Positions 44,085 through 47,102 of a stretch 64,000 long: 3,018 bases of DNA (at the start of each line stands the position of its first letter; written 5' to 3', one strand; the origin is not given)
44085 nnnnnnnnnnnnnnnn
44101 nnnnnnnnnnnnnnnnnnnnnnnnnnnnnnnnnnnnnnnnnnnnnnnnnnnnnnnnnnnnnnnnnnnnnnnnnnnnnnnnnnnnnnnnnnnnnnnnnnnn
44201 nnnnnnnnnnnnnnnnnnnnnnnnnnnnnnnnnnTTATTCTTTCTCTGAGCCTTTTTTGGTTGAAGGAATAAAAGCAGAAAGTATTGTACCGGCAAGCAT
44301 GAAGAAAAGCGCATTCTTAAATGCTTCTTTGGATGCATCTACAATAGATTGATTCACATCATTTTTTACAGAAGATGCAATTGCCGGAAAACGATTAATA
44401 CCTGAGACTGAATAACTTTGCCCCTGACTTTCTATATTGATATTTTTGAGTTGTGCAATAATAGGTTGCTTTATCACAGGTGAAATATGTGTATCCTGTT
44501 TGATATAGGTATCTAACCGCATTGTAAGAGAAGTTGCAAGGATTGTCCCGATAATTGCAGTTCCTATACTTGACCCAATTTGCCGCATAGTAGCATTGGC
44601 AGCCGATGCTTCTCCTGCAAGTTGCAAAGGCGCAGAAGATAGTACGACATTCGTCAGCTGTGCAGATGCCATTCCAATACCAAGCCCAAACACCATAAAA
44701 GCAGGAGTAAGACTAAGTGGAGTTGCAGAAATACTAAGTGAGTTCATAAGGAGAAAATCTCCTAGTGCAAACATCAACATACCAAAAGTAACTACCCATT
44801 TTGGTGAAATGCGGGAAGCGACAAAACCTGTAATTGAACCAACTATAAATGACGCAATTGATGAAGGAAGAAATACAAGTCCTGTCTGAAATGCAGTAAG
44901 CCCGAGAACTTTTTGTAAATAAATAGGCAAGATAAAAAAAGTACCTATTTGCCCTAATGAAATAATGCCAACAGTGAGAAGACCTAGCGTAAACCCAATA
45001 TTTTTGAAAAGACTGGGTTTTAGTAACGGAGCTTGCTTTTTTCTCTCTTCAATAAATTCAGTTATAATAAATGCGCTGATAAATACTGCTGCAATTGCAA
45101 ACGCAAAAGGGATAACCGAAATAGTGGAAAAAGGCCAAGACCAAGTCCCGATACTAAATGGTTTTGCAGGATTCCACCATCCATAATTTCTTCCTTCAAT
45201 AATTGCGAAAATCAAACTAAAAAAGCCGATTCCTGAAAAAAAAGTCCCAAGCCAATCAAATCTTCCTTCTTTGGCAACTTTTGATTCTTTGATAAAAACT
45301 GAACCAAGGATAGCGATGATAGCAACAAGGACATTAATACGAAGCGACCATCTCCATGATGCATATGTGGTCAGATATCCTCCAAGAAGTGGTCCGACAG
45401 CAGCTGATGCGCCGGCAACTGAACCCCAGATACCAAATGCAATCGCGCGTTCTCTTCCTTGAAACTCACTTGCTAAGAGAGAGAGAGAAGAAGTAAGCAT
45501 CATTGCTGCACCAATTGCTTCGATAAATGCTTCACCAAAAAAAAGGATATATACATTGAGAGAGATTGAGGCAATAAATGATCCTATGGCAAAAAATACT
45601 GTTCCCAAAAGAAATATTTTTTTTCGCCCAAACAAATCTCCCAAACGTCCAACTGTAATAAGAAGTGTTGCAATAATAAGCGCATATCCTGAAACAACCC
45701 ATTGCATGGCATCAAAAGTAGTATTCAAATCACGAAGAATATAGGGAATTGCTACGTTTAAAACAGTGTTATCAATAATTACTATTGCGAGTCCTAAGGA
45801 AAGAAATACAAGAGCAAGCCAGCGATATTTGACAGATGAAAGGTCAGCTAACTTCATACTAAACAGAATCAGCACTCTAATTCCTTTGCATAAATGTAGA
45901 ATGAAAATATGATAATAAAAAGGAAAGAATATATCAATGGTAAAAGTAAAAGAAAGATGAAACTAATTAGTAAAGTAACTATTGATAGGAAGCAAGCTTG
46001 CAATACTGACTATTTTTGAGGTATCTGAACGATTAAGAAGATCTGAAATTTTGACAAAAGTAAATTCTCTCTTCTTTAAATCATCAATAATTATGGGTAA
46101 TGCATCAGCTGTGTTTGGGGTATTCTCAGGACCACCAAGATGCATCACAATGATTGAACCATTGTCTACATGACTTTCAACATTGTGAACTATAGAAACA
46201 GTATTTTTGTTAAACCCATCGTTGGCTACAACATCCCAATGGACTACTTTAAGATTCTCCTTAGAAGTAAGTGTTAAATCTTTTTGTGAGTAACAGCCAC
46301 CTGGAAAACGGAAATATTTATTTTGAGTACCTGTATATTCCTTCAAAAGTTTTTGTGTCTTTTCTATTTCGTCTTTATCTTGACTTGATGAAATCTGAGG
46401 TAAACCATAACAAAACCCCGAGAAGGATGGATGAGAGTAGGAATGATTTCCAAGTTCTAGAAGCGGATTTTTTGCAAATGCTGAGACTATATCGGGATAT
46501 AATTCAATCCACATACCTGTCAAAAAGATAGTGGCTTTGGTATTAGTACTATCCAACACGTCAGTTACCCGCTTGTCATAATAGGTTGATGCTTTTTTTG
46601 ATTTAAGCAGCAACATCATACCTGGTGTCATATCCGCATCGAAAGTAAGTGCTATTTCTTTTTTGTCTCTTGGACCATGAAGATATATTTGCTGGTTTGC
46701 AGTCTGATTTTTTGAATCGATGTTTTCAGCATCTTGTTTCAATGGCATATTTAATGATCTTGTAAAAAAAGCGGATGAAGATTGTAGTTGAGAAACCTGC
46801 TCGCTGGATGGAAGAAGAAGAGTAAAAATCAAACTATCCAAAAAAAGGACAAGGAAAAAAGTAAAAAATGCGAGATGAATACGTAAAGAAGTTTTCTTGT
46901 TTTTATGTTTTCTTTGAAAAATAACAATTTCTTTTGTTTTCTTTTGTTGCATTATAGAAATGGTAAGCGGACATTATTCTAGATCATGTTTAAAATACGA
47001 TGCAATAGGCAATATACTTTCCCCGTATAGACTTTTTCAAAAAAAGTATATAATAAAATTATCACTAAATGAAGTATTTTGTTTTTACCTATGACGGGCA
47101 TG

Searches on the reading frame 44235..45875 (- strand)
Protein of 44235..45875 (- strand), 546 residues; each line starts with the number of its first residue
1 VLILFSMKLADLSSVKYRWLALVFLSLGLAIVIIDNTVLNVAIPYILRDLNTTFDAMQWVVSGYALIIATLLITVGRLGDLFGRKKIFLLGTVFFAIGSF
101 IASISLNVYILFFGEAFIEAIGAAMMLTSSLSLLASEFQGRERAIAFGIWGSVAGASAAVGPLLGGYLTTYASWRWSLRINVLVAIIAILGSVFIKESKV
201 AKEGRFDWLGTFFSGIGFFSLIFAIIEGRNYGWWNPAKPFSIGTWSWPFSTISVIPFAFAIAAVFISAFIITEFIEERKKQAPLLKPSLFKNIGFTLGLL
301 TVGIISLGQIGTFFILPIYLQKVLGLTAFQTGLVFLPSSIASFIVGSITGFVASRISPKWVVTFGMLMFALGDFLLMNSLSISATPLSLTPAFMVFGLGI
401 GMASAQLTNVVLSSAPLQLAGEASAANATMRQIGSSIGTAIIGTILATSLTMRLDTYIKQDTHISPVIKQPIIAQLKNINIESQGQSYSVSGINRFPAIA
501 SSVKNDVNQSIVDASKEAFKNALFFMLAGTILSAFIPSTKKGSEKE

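Call 67: search_protein_families(library=pfam, proteins=[window:44235-45875:-], max_evalue=0.001)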
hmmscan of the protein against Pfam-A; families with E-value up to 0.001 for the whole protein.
window:44235-45875:- (546 aa): 2 families
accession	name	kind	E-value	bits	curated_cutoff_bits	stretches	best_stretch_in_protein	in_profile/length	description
PF07690.21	MFS_1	-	8.1e-49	166.8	33.4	2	25-200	1-177/347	Major Facilitator Superfamily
PF00083.30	Sugar_tr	-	3.9e-06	26.5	22.3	1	57-199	48-195/452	Sugar (and other) transporter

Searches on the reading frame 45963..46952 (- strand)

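Call 67: search_protein_families(library=pfam, proteins=[window:45963-46952:-], max_evalue=0.001)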
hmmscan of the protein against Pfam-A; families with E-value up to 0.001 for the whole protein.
window:45963-46952:- (329 aa): 1 family
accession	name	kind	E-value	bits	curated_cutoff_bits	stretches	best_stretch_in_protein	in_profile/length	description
PF01522.26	Polysacc_deac_1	-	1.7e-24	86.6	23.1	1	93-235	2-122/124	Polysaccharide deacetylase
